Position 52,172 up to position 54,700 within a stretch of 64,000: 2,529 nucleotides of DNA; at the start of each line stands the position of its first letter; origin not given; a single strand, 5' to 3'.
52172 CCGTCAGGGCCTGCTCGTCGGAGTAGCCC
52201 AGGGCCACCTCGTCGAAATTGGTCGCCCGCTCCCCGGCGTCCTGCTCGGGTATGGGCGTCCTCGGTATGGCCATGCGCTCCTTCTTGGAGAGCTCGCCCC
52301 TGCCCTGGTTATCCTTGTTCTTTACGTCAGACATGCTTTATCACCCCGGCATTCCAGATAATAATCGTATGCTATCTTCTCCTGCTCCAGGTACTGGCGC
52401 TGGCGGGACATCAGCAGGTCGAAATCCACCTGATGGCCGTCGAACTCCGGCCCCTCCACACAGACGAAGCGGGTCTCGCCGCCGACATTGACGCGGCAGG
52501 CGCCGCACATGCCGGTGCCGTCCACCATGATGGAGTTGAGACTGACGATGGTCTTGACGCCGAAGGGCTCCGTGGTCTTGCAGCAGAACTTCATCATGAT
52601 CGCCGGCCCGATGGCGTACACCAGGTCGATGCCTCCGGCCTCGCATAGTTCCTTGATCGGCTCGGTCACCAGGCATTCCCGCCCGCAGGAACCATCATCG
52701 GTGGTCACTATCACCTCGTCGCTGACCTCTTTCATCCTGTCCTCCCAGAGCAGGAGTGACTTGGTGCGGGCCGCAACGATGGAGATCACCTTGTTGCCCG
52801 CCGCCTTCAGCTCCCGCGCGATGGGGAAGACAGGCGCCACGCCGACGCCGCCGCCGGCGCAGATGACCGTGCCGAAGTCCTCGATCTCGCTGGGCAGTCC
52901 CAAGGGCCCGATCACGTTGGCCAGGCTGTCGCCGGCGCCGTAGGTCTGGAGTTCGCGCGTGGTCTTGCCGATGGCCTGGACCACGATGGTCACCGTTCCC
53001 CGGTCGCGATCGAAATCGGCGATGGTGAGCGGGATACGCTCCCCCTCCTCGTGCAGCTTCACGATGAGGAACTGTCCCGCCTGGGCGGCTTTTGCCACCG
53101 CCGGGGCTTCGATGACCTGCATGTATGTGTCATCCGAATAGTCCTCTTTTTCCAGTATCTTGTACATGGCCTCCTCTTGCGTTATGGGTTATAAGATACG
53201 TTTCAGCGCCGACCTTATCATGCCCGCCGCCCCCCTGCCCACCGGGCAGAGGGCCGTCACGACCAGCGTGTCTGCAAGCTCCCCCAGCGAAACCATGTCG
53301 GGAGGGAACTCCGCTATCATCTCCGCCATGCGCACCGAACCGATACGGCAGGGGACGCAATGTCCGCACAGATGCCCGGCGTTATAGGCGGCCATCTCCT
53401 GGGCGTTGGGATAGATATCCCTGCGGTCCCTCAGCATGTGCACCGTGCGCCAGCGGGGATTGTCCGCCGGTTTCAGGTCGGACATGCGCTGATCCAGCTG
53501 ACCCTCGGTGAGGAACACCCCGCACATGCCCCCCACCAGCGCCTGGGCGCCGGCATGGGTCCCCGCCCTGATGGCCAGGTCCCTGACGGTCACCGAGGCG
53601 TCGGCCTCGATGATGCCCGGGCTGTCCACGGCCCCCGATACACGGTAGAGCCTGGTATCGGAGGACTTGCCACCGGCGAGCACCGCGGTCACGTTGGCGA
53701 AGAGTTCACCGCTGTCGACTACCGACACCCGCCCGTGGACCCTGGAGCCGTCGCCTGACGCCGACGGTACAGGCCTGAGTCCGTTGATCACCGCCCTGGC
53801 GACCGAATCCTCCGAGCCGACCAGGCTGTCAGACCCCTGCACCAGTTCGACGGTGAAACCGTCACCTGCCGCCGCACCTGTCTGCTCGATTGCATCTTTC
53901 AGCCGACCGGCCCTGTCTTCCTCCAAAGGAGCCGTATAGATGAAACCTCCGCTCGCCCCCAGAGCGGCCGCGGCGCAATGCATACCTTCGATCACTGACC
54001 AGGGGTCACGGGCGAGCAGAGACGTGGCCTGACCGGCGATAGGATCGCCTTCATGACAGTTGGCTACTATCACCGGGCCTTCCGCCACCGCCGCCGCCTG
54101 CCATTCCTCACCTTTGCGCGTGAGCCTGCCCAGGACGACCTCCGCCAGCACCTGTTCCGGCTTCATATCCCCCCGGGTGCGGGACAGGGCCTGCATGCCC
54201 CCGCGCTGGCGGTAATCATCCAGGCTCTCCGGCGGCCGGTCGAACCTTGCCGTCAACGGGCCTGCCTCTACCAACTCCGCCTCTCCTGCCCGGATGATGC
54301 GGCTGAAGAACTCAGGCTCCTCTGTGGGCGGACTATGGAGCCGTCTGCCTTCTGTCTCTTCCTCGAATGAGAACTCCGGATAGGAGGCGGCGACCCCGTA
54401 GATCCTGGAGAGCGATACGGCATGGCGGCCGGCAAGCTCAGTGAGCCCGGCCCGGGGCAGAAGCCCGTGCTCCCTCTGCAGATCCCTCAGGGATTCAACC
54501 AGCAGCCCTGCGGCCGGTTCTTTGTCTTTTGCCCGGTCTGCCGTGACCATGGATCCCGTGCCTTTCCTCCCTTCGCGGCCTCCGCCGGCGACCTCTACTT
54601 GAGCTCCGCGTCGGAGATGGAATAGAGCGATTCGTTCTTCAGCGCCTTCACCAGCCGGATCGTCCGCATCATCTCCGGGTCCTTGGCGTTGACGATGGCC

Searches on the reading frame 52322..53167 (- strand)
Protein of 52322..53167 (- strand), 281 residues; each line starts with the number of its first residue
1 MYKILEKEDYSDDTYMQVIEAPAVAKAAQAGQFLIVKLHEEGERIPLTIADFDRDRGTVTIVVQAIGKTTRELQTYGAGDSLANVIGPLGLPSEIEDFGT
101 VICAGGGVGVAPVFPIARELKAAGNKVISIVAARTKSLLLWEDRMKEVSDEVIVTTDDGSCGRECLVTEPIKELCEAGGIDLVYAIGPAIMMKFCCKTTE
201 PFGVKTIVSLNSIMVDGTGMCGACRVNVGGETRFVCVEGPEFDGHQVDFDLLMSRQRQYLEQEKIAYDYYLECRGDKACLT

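Call 33: search_protein_families(library=ncbifam, proteins=[window:52322-53167:-], max_evalue=0.00001)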
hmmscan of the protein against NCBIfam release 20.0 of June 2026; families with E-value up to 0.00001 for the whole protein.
window:52322-53167:- (281 aa): 14 families
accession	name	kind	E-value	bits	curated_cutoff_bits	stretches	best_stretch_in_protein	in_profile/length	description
NF004862.0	PRK06222.1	subfamily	1.7e-123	411.6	220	1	1-276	1-277/281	sulfide/dihydroorotate dehydrogenase-like FAD/NAD-binding protein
NF009414.0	PRK12778.1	equivalog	6.1e-116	388.5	1103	1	1-265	1-266/752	bifunctional dihydroorotate dehydrogenase B NAD binding subunit/NADPH-dependent glutamate synthase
NF009413.0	PRK12775.1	equivalog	1.4e-106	357.5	1895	1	1-271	1-272/1006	putative trifunctional 2-polyprenylphenol hydroxylase/glutamate synthase subunit beta/ferritin domain-containing protein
NF009415.0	PRK12779.1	equivalog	5.1e-74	249.7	1519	1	2-266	651-937/944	putative bifunctional glutamate synthase subunit beta/2-polyprenylphenol hydroxylase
NF000796.0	PRK00054.1-1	equivalog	2.4e-40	138.4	224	1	27-250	28-237/254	dihydroorotate dehydrogenase electron transfer subunit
NF000799.0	PRK00054.1-4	equivalog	1.5e-33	116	314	1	4-247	9-256/258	dihydroorotate dehydrogenase electron transfer subunit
NF000798.0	PRK00054.1-3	equivalog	9e-32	110.6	219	1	2-247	8-242/244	dihydroorotate dehydrogenase electron transfer subunit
NF000797.0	PRK00054.1-2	equivalog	1e-31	110.2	270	1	4-246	19-264/267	dihydroorotate dehydrogenase electron transfer subunit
TIGR02911.1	sulfite_red_B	equivalog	5.6e-19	68.3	288.6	1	24-243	27-252/261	anaerobic sulfite reductase subunit AsrB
NF004470.0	PRK05802.1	equivalog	6.8e-18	64.7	313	1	3-232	69-309/330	sulfide/dihydroorotate dehydrogenase-like FAD/NAD-binding protein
NF006220.0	PRK08345.1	subfamily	3e-10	39.8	395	1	29-243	44-283/294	cytochrome-c3 hydrogenase subunit gamma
NF005128.0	PRK06567.1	equivalog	1.6e-09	36.2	1072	0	11-131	804-925/1031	putative bifunctional glutamate synthase subunit beta/2-polyprenylphenol hydroxylase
NF040835.1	sulfhyd_HydG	equivalog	2.9e-08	33.3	650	1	14-243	34-280/292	NADPH-dependent hydrogenase/sulfhydrogenase 1 subunit gamma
NF040830.1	sulfhyd_ShyC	equivalog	1.6e-07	30.8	600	0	29-116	40-126/288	NAD(P)-dependent hydrogenase/sulfhydrogenase 2 subunit gamma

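Call 34: search_protein_families(library=pfam, proteins=[window:52322-53167:-], max_evalue=0.0001)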
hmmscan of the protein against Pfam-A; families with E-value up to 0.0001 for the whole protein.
window:52322-53167:- (281 aa): 2 families
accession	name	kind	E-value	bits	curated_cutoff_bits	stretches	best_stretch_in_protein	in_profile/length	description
PF10418.14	DHODB_Fe-S_bind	-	5e-14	52.2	23.9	1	211-248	1-41/41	Iron-sulfur cluster binding domain of dihydroorotate dehydrogenase B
PF00175.26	NAD_binding_1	-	6.5e-05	24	22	0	105-197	3-109/109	Oxidoreductase NAD-binding domain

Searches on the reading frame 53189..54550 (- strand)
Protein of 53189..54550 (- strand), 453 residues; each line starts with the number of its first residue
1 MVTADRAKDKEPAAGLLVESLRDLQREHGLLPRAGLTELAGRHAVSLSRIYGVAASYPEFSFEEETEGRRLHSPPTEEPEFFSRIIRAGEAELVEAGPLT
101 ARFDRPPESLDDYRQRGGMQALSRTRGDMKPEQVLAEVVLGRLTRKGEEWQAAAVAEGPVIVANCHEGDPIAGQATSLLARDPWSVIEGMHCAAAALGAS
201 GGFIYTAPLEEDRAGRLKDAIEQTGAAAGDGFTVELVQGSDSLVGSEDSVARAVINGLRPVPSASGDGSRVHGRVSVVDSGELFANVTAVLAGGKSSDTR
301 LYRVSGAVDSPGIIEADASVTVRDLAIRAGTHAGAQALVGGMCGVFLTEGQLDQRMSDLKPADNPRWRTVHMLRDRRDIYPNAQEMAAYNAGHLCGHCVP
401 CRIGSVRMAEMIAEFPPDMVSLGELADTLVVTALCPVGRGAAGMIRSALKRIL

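Call 33: search_protein_families(library=ncbifam, proteins=[window:53189-54550:-], max_evalue=0.00001)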
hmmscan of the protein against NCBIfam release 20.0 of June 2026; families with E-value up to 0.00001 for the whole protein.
window:53189-54550:- (453 aa): 3 families
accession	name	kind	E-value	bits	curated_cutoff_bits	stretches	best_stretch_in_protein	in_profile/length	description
TIGR01959.1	nuoF_fam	equivalog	4e-19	68.3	558.65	1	107-451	11-401/410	NADH-quinone oxidoreductase subunit NuoF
NF008436.0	PRK11278.1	equivalog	3.2e-12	46.1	749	1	95-449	10-415/448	NADH-quinone oxidoreductase subunit NuoF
NF010120.0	PRK13596.1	equivalog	9.9e-11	40.8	389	1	161-417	80-368/433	NADH-quinone oxidoreductase subunit NuoF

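Call 34: search_protein_families(library=pfam, proteins=[window:53189-54550:-], max_evalue=0.0001)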
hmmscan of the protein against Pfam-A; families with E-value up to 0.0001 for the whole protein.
window:53189-54550:- (453 aa): 2 families
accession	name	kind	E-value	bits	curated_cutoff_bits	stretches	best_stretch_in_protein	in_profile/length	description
PF01512.22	Complex1_51K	-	9.6e-11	42.2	31.2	1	150-263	20-128/150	Nuo51 FMN-binding domain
PF10589.14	NADH_4Fe-4S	-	3.3e-10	40.1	23.5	1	383-450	3-76/85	NADH-ubiquinone oxidoreductase-F iron-sulfur binding region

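Call 51: search_solved_structures(query=window:53192-54550:-, max_evalue=0.01, show_alignments=2)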
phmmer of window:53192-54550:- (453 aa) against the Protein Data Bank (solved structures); distinct sequences matched with E-value up to 0.01: 62 (the best 60 are shown).
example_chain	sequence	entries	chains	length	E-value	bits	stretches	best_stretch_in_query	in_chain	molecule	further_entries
7p5h_B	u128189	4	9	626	1.6e-25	93.3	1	107-450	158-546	Fe-hydrogenase, subunit beta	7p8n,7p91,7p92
7t2r_B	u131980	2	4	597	1.1e-24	90.6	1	106-445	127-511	NiFe hydrogenase subunit B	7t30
9bov_B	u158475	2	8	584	4.3e-23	85.3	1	107-448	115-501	NADH dehydrogenase (Quinone)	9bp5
6q9c_B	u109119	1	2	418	1.3e-21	80.5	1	103-450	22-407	NADH-quinone oxidoreductase subunit F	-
7q5y_C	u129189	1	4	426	1.4e-21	80.4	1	103-450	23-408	NADH-quinone oxidoreductase subunit F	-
6hl2_B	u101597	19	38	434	1.5e-21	80.3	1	103-450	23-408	NADH-quinone oxidoreductase subunit F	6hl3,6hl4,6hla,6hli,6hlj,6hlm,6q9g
9fe7_B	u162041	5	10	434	1.5e-21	80.3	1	103-450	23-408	NADH-quinone oxidoreductase subunit F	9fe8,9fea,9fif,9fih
9fdj_B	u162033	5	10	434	3.3e-21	79.1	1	103-450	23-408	NADH-quinone oxidoreductase subunit F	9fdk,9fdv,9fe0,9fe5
6q9k_B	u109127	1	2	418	3.4e-21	79.1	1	103-450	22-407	NADH-quinone oxidoreductase subunit F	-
6r7p_B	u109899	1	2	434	3.9e-21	78.9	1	103-450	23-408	NADH-quinone oxidoreductase subunit F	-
9fii_B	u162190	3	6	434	5.3e-21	78.5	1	103-450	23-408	NADH-quinone oxidoreductase subunit F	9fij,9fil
7q4v_B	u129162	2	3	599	7.9e-21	77.9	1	107-449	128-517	Iron hydrogenase HydB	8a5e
9n5u_B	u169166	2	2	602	6.6e-20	74.8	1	106-450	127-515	NfnB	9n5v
7q4w_B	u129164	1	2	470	1.3e-19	73.9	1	110-449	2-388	Iron hydrogenase HydB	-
8a6t_B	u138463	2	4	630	1.6e-19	73.5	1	107-451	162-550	Electron bifurcating hydrogenase subunit HydB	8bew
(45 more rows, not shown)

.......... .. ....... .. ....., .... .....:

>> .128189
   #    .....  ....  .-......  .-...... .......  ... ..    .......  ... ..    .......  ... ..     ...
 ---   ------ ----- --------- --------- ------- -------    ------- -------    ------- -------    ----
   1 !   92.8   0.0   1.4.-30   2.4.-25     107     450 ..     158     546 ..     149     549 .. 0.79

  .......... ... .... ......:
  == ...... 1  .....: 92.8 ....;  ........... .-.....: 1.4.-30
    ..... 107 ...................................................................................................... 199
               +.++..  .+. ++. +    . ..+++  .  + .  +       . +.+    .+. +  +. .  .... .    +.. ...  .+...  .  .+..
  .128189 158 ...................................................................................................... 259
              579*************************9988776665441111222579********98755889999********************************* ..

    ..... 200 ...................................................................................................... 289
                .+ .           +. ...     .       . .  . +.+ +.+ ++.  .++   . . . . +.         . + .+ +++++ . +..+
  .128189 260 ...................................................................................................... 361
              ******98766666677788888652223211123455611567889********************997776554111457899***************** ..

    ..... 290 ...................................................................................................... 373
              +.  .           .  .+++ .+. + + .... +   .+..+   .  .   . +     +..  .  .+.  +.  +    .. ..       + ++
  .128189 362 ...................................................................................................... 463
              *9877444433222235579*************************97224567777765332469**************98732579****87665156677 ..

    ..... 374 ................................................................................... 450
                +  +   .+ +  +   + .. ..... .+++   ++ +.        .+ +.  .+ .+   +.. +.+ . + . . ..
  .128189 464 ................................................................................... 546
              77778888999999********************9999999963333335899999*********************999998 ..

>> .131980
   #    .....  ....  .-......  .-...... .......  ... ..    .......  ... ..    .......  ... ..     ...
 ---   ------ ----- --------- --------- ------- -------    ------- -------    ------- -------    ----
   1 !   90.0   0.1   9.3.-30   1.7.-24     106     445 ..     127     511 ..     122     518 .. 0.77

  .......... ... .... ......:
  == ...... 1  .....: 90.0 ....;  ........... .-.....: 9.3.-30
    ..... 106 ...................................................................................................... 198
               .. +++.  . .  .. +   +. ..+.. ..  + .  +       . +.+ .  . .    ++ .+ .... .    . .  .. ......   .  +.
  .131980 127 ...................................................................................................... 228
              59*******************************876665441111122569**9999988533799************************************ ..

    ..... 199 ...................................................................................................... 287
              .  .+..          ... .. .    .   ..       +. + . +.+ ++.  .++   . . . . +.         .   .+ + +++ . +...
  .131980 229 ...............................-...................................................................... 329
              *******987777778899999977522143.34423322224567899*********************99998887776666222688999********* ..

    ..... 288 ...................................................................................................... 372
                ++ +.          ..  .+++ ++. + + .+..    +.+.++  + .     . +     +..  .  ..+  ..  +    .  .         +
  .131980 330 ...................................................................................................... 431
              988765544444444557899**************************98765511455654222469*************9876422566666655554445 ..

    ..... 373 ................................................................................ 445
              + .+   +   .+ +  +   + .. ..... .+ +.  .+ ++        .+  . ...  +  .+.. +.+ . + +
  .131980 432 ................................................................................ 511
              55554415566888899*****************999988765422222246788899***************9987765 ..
